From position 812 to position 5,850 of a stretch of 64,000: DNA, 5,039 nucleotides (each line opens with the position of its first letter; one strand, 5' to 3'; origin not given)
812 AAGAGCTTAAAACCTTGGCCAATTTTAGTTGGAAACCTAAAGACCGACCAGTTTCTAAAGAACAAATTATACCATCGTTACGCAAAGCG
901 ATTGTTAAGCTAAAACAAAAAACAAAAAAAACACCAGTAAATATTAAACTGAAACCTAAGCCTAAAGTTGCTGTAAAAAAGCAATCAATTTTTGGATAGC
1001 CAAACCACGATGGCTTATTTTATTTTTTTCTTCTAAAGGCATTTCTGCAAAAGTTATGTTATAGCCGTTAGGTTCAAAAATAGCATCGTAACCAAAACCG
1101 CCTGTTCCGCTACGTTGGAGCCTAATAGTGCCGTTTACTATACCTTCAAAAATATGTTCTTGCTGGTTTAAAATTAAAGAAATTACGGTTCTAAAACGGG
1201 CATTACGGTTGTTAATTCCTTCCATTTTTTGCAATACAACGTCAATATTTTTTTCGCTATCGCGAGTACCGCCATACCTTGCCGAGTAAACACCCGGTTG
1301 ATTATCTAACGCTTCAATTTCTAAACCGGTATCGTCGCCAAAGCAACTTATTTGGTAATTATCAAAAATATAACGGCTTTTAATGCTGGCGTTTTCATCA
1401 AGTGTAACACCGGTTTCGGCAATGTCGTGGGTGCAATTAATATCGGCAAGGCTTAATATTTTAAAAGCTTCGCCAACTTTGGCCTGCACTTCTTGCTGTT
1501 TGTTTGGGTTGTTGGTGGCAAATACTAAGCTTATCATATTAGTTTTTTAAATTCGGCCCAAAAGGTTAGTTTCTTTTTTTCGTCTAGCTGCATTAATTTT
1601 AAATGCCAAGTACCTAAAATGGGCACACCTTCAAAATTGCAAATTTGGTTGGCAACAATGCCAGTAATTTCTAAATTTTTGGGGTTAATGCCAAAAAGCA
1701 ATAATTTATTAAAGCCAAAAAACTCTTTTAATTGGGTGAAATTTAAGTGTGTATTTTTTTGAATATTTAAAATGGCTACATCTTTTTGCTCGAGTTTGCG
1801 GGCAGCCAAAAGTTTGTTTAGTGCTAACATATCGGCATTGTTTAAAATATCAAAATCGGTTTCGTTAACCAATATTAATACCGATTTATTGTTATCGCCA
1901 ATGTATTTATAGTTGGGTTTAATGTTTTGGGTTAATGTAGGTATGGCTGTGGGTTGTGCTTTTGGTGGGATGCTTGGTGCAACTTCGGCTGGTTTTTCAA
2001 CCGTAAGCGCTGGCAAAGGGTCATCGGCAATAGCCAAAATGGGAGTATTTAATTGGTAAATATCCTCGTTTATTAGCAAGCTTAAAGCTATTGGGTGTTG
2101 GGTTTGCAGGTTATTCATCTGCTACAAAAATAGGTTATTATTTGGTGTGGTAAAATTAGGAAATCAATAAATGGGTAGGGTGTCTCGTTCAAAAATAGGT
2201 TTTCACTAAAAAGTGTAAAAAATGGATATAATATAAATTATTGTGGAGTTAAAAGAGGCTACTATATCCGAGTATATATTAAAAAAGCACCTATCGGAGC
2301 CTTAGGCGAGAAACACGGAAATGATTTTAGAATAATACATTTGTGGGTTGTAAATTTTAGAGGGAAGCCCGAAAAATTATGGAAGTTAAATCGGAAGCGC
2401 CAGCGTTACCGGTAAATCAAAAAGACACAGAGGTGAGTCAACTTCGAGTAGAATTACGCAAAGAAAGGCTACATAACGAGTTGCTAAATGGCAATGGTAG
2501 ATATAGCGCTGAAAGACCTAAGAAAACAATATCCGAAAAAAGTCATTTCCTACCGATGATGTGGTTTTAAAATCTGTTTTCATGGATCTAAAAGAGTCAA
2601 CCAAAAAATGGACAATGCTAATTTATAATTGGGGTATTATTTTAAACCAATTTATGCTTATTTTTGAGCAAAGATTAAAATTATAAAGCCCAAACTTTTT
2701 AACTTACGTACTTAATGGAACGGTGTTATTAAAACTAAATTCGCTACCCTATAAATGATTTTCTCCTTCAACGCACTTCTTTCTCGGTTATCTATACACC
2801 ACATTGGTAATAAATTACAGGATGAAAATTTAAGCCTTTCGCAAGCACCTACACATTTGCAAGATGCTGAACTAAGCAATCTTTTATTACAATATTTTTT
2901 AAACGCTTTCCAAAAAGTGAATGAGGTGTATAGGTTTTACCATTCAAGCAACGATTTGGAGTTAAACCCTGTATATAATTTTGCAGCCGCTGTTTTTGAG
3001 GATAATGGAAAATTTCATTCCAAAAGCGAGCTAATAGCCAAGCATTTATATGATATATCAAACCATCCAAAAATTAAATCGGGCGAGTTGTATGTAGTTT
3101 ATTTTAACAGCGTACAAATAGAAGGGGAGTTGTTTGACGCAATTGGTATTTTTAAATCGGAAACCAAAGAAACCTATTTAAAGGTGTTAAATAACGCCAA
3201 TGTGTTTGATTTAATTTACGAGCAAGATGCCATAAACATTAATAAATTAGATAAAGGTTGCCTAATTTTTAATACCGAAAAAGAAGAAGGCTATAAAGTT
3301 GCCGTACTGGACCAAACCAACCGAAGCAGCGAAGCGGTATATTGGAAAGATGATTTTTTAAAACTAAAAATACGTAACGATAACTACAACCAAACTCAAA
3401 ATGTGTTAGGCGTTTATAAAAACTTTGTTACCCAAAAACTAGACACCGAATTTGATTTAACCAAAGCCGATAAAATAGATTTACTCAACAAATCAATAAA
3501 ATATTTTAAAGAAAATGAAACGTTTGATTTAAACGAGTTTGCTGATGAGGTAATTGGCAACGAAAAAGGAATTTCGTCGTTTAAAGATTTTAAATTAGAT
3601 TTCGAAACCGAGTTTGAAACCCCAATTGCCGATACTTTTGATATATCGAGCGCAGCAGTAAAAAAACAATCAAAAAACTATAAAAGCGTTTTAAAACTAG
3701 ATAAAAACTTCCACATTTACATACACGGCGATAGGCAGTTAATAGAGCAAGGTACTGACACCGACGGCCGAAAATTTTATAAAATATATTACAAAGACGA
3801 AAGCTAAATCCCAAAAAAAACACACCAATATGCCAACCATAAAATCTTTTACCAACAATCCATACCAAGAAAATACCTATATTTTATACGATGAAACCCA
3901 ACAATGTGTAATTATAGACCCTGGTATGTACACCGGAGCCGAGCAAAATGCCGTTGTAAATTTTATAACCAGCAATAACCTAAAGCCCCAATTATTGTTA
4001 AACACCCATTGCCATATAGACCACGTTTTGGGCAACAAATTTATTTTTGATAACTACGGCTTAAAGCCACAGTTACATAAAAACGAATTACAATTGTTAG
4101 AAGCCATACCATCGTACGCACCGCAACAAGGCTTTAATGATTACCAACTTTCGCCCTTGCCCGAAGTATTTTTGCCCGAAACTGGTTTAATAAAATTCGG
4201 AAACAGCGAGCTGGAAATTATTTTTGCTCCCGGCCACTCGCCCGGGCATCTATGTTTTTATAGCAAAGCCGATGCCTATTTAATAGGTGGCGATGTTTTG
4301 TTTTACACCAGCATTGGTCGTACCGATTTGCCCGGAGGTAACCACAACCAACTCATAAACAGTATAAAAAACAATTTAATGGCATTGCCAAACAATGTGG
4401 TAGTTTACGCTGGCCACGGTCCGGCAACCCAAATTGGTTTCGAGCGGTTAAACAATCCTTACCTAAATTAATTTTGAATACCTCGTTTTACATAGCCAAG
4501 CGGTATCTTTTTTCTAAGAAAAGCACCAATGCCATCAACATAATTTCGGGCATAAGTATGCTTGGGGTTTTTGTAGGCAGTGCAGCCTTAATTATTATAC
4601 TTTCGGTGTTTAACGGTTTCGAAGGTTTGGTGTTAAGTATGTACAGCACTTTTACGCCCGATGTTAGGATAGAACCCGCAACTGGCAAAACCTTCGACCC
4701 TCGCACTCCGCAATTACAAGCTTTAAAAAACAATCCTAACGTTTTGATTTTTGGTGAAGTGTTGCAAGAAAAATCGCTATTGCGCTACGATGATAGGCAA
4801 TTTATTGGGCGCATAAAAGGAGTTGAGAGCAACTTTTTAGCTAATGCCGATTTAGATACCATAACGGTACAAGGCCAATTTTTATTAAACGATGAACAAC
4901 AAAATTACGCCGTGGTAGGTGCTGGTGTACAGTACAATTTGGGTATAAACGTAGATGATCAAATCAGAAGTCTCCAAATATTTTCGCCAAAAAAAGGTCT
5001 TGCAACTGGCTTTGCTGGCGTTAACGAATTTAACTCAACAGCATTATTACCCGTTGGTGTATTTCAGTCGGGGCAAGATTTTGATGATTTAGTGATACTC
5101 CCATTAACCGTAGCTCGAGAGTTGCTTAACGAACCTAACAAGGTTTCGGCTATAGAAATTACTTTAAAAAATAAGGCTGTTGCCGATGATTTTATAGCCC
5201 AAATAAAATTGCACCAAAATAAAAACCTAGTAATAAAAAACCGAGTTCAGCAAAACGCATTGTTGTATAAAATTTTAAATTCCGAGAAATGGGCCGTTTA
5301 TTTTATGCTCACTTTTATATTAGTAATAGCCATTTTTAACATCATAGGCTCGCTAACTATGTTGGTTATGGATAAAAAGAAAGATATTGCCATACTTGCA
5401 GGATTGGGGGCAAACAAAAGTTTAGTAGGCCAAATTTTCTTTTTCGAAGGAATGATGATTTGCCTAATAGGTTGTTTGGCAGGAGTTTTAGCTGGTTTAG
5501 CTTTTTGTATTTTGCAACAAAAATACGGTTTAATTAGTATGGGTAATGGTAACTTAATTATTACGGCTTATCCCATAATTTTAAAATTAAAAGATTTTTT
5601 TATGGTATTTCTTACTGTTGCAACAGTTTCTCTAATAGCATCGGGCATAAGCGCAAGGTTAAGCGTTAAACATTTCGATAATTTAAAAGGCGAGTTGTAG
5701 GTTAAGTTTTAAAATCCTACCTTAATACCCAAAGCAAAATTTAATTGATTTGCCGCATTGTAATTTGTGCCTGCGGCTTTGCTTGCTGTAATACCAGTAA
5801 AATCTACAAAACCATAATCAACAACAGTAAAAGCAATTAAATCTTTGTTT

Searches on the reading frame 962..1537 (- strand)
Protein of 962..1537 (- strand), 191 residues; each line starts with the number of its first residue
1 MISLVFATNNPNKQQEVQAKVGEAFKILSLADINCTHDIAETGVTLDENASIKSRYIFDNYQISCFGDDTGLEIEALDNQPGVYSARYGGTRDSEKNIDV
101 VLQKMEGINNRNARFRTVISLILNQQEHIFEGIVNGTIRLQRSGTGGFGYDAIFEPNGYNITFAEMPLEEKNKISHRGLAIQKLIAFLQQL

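Call 63: search_protein_families(library=pfam, max_evalue=0.00001, proteins=[window:962-1537:-])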
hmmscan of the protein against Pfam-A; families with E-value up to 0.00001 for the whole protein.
window:962-1537:- (191 aa): 1 family
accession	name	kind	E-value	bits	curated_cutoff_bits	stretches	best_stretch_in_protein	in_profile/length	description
PF01725.21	Ham1p_like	-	1.1e-59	201.9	22.5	1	4-186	1-185/186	Ham1 family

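Call 69: find_encoding_contigs(protein=window:962-1537:-, flank=10000, max_places=3)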
Protein window:962-1537:- (191 aa): 1 contig read that carries it; 1 place shown.
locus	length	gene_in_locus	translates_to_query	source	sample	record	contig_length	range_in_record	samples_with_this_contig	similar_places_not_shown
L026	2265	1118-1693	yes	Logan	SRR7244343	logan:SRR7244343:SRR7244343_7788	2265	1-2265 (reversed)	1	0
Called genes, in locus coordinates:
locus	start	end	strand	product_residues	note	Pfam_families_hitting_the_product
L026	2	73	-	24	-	?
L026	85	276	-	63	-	-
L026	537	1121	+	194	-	-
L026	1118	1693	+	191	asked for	PF01725:Ham1p_like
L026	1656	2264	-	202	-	?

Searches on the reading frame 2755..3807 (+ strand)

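Call 63: search_protein_families(library=pfam, max_evalue=0.00001, proteins=[window:2755-3807:+])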
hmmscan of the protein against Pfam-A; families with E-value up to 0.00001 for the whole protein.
window:2755-3807:+ (350 aa): 1 family
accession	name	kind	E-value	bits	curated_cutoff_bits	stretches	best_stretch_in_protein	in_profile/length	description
PF04245.18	NA37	-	3.7e-37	128.9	24.6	1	14-336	2-314/325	37-kD nucleoid-associated bacterial protein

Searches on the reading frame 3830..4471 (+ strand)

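Call 63: search_protein_families(library=pfam, max_evalue=0.00001, proteins=[window:3830-4471:+])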
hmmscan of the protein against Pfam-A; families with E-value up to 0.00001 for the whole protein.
window:3830-4471:+ (213 aa): 1 family
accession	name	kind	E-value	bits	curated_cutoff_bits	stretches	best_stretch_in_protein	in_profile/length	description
PF00753.33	Lactamase_B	-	5.4e-26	92.2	22.7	1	11-196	3-196/196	Metallo-beta-lactamase superfamily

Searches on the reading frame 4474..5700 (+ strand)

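Call 63: search_protein_families(library=pfam, max_evalue=0.00001, proteins=[window:4474-5700:+])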
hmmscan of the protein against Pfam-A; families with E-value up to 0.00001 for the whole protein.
window:4474-5700:+ (408 aa): 2 families
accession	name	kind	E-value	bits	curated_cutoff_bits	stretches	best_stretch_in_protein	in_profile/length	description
PF12704.14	MacB_PCD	-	3.7e-15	57.2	27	1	25-245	1-205/207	MacB-like periplasmic core domain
PF02687.27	FtsX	-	2.8e-11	43.9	25.5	1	277-399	2-117/120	FtsX-like permease C-terminal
